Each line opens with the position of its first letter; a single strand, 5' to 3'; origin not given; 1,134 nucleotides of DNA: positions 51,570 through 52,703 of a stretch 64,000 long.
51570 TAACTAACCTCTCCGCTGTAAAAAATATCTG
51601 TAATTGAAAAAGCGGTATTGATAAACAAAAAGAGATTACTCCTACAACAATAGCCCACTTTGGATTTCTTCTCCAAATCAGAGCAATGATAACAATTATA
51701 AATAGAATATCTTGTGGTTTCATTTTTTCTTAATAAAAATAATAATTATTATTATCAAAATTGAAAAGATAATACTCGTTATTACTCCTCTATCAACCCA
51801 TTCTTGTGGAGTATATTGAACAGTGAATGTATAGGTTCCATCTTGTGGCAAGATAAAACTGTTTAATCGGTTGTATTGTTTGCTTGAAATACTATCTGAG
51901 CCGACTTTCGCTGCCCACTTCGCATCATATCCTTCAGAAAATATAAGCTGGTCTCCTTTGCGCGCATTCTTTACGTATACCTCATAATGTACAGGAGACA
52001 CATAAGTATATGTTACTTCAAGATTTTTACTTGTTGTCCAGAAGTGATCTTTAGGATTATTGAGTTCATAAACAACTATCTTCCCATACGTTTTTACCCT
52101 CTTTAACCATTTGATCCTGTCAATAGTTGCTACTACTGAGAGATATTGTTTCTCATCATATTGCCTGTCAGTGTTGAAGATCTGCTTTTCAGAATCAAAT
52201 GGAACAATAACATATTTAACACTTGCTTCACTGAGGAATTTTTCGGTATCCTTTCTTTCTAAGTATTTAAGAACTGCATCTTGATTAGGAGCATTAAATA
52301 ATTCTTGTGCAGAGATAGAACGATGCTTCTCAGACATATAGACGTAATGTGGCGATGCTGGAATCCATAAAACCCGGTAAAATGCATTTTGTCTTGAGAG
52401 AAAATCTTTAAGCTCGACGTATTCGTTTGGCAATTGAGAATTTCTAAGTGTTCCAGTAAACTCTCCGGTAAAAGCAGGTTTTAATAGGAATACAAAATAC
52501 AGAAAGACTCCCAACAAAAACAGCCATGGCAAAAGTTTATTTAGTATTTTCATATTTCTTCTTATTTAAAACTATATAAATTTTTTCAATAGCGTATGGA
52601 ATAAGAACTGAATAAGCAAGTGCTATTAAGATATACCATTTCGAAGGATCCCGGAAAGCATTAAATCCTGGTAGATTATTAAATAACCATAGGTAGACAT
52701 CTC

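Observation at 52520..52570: Third paralog is split into two ORFs at a cytoplasmic loop. This is either a frameshift (pseudogene or phase-variable) or a genuine two-subunit version.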

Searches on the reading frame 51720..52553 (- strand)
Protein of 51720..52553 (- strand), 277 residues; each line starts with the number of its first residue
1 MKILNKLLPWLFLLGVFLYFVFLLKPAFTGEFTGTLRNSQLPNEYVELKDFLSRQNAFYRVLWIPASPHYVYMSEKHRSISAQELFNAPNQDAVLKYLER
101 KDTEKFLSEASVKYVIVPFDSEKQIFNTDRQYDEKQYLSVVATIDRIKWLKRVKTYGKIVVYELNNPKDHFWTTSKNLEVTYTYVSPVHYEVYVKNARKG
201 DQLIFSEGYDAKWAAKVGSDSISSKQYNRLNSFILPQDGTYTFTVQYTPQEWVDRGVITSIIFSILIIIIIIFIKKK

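Call 4: search_protein_families(library=pfam, proteins=[window:51720-52553:-], max_evalue=0.1)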
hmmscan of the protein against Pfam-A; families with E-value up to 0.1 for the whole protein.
window:51720-52553:- (277 aa): 1 family
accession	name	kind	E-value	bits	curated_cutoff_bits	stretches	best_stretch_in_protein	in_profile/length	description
PF08710.16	CoV_NSP9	-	0.041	14.7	27.2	1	136-184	39-87/111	Coronavirus replicase NSP9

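Call 25: list_cluster_members(proteins=[P0001, window:51720-52553:-])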
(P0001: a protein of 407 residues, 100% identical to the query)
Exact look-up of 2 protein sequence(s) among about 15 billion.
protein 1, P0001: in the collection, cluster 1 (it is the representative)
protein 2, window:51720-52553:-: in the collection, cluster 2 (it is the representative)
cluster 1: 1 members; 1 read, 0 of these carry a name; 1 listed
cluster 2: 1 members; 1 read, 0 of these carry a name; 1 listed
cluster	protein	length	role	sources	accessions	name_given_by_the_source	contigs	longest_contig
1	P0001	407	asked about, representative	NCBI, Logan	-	-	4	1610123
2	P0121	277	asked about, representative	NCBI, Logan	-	-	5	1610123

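Call 73: search_protein_representatives(protein=window:51720-52553:-)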
Query: 277 residues. Proteins with E-value up to 0.001 (for the whole library): 1610; up to 1e-10: 633; up to 1e-30: 297. The best 150 are listed.
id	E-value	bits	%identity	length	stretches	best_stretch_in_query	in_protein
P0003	6.8e-95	334.0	53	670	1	4-277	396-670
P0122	5.9e-78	278.4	49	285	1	16-277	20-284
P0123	4.7e-73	262.4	45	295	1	4-277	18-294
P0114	5.6e-72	258.8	43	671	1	9-276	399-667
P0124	3.6e-70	252.9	45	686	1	16-273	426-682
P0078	3.8e-70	252.8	39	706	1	4-276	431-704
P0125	3.2e-67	243.2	43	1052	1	6-274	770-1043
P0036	1.4e-66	241.2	39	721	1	11-270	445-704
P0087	2.1e-66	240.6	41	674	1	12-272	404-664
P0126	7.7e-66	238.7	42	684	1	6-273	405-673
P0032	3.8e-65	236.4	41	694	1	4-272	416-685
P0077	6.8e-65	235.6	43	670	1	6-277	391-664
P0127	2.2e-64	233.9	43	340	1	9-268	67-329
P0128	3.2e-64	233.4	41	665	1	12-271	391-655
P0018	3.5e-64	233.3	41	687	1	6-276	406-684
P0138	9.6e-61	222.0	39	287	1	4-268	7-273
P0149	4.9e-59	216.4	39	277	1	6-272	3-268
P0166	1.9e-56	207.9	35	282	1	6-274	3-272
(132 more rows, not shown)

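Call 75: find_encoding_contigs(protein=P0122, flank=6000, max_places=4)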
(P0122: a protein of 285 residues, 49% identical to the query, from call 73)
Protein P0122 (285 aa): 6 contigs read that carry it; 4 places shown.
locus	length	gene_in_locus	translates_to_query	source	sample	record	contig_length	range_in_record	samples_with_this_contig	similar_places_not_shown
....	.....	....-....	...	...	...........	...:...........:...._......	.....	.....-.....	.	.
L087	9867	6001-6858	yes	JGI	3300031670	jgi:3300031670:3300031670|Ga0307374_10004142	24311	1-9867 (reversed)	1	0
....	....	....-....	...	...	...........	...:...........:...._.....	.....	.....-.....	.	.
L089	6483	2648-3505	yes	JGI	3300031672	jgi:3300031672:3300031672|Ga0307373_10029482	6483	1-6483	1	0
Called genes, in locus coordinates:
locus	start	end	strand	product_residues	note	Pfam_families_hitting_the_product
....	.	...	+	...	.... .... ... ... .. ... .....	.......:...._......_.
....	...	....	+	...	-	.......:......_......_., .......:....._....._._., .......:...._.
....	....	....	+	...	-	-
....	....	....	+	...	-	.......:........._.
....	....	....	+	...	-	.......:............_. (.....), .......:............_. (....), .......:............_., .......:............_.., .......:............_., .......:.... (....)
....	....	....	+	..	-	-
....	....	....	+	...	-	-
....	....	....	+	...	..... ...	-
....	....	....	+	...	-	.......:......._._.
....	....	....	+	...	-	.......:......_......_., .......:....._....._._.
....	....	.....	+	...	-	?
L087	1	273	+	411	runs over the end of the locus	PF01757:Acyl_transf_3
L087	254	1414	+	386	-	PF00534:Glycos_transf_1, PF13692:Glyco_trans_1_4, PF26337:Gtf3_C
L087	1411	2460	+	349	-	-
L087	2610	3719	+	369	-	PF02350:Epimerase_2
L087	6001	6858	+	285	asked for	-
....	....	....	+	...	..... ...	-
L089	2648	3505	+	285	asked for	-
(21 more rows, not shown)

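Call 78: find_encoding_contigs(protein=P0138, flank=3000, max_places=2)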
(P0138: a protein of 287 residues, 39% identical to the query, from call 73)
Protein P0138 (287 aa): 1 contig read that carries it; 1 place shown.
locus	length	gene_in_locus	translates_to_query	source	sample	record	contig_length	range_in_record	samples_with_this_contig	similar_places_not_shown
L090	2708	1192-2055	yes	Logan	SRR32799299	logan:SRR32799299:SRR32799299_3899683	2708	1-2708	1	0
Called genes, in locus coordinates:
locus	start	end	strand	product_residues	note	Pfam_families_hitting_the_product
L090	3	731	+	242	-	?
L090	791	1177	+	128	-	PF05635:23S_rRNA_IVP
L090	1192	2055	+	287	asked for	-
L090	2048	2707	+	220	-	?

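Call 79: find_encoding_contigs(protein=P0149, flank=3000, max_places=2)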
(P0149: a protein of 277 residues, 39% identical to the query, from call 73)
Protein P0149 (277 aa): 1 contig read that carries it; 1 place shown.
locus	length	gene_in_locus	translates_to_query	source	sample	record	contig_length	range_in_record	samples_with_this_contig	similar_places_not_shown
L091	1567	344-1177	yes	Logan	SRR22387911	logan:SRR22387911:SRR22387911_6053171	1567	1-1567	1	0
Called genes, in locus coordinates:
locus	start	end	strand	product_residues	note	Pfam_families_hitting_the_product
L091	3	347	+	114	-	?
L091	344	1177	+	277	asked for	-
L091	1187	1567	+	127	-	?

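Call 80: find_encoding_contigs(protein=P0166, flank=3000, max_places=2)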
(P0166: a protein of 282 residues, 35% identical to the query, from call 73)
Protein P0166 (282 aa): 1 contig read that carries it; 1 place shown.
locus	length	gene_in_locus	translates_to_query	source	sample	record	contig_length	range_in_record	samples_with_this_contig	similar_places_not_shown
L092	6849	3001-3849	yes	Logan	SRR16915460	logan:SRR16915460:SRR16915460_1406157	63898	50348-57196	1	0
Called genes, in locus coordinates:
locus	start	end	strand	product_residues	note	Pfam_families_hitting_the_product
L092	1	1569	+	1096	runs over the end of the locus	PF11847:GT-C_AftD (faint)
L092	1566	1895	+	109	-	-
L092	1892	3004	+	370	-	-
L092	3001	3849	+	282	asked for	-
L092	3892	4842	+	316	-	PF00535:Glycos_transf_2, PF10111:Glyco_tranf_2_2 (weak)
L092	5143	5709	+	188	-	PF13439:Glyco_transf_4 (weak)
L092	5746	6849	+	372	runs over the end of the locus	PF20706:GT4-conflict, PF13524:Glyco_trans_1_2, PF00534:Glycos_transf_1, PF13692:Glyco_trans_1_4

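Call 85: find_homologous_proteins(query=window:51720-52553:-, max_evalue=1e-10)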
Query window:51720-52553:- (277 aa): 12 proteins with E <= 1e-10 among 603 candidates.
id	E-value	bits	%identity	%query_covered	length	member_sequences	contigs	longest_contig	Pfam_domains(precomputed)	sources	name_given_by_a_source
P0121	5.4e-181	618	100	100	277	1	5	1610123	-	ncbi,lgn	-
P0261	4.0e-82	294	51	100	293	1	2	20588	-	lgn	-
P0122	1.9e-77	278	48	94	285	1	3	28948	-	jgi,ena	-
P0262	1.1e-72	263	44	96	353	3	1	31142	-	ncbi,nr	ncbi:MAG: hypothetical protein COU25_04025 [Candidatus Levybacteria bacterium CG10_big_fil_rev_8_21_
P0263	2.7e-68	248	42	96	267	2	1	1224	-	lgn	-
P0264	6.3e-68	247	41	97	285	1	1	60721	-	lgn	-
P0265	4.9e-67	244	44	92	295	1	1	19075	-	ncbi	-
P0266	5.4e-67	244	45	85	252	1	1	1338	-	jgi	-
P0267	4.0e-66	241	41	98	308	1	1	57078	-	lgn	-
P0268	1.0e-65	240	43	89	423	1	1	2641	-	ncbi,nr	ncbi:MAG: hypothetical protein Q8P26_01185, partial [Candidatus Levybacteria bacterium]|nr:hypotheti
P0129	6.5e-63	231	46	97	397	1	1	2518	-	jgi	jgi:hypothetical protein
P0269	4.5e-48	182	47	64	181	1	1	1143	-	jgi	-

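Call 86: find_encoding_contigs(protein=P0261, flank=8000, max_places=2)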
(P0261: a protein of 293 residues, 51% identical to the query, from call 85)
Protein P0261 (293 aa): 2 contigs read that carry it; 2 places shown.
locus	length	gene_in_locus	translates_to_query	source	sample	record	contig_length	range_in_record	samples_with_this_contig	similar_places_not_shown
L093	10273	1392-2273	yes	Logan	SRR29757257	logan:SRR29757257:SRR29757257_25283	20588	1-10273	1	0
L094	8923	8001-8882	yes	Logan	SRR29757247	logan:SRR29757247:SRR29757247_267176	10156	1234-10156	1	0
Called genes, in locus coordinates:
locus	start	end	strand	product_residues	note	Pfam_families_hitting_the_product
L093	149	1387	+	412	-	-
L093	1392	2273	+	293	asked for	-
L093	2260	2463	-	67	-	-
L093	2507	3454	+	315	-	PF00535:Glycos_transf_2, PF10111:Glyco_tranf_2_2, PF13641:Glyco_tranf_2_3 (weak)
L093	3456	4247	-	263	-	-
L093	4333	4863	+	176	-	PF13439:Glyco_transf_4 (weak)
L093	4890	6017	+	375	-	PF13439:Glyco_transf_4 (weak), PF20706:GT4-conflict, PF00534:Glycos_transf_1, PF13692:Glyco_trans_1_4, PF13524:Glyco_trans_1_2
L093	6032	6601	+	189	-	PF25087:GMPPB_C (faint), PF00132:Hexapep, PF14602:Hexapep_2 (weak)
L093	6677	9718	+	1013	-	PF04932:Wzy_C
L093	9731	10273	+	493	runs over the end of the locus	-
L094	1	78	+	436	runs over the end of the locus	?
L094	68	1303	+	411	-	PF01757:Acyl_transf_3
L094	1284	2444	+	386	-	PF00534:Glycos_transf_1, PF13692:Glyco_trans_1_4, PF26337:Gtf3_C (weak)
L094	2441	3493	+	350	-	-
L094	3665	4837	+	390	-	PF02350:Epimerase_2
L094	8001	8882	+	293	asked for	-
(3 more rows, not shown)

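Call 87: find_encoding_contigs(protein=P0264, flank=4000, max_places=1)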
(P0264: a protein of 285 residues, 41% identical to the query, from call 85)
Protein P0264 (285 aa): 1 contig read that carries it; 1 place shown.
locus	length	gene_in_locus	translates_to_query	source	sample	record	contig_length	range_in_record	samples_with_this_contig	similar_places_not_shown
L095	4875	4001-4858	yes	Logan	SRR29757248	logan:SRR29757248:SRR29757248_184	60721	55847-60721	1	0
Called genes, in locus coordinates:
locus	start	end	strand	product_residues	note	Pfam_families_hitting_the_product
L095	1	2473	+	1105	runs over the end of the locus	-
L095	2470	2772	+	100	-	-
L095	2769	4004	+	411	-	-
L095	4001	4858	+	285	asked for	-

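Call 88: find_encoding_contigs(protein=P0267, flank=4000, max_places=1)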
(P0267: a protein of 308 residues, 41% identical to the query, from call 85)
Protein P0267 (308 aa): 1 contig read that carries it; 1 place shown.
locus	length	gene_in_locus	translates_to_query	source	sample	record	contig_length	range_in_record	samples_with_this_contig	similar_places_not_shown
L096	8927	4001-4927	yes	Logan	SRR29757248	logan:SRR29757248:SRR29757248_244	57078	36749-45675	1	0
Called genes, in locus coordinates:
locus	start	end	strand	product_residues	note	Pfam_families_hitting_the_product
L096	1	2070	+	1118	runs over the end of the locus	-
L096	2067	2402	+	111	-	-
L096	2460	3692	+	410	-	-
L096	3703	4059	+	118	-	PF05635:23S_rRNA_IVP, PF22296:bAvd (weak)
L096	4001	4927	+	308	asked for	-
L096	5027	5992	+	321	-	PF00535:Glycos_transf_2, PF10111:Glyco_tranf_2_2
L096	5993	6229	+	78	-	-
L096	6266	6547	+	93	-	PF01541:GIY-YIG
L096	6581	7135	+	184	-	PF13439:Glyco_transf_4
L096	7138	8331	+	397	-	PF20706:GT4-conflict, PF00534:Glycos_transf_1, PF13692:Glyco_trans_1_4, PF13524:Glyco_trans_1_2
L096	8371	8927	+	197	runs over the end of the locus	PF00132:Hexapep, PF14602:Hexapep_2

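Call 95: find_encoding_contigs(protein=P0265, flank=3000, max_places=1)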
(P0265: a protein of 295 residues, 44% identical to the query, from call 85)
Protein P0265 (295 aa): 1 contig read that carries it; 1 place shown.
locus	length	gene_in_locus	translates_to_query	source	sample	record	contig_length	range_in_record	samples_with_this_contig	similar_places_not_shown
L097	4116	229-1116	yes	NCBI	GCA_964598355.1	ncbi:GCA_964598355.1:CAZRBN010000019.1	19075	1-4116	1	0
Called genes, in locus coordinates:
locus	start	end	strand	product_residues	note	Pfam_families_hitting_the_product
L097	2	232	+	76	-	?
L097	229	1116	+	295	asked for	-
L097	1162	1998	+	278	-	-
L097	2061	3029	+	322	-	PF00535:Glycos_transf_2, PF10111:Glyco_tranf_2_2 (weak)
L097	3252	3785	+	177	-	PF13439:Glyco_transf_4 (weak)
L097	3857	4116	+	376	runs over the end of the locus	PF20706:GT4-conflict, PF00534:Glycos_transf_1, PF13692:Glyco_trans_1_4, PF13524:Glyco_trans_1_2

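Call 96: find_encoding_contigs(protein=P0262, flank=3000, max_places=1)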
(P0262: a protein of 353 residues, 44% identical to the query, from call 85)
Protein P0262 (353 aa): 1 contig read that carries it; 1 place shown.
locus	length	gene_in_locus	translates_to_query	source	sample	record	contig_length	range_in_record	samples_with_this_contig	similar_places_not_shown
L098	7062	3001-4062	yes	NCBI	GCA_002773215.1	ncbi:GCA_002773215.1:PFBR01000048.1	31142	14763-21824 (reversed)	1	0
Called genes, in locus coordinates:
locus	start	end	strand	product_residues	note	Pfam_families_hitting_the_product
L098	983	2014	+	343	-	PF00535:Glycos_transf_2, PF13641:Glyco_tranf_2_3, PF13632:Glyco_trans_2_3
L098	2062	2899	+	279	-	-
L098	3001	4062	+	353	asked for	-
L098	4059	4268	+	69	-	-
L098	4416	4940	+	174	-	PF01371:Trp_repressor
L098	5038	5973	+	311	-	PF00535:Glycos_transf_2, PF10111:Glyco_tranf_2_2 (weak)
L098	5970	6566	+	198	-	-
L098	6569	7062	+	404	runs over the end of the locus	PF13439:Glyco_transf_4 (weak), PF00534:Glycos_transf_1, PF13692:Glyco_trans_1_4, PF13524:Glyco_trans_1_2, PF20706:GT4-conflict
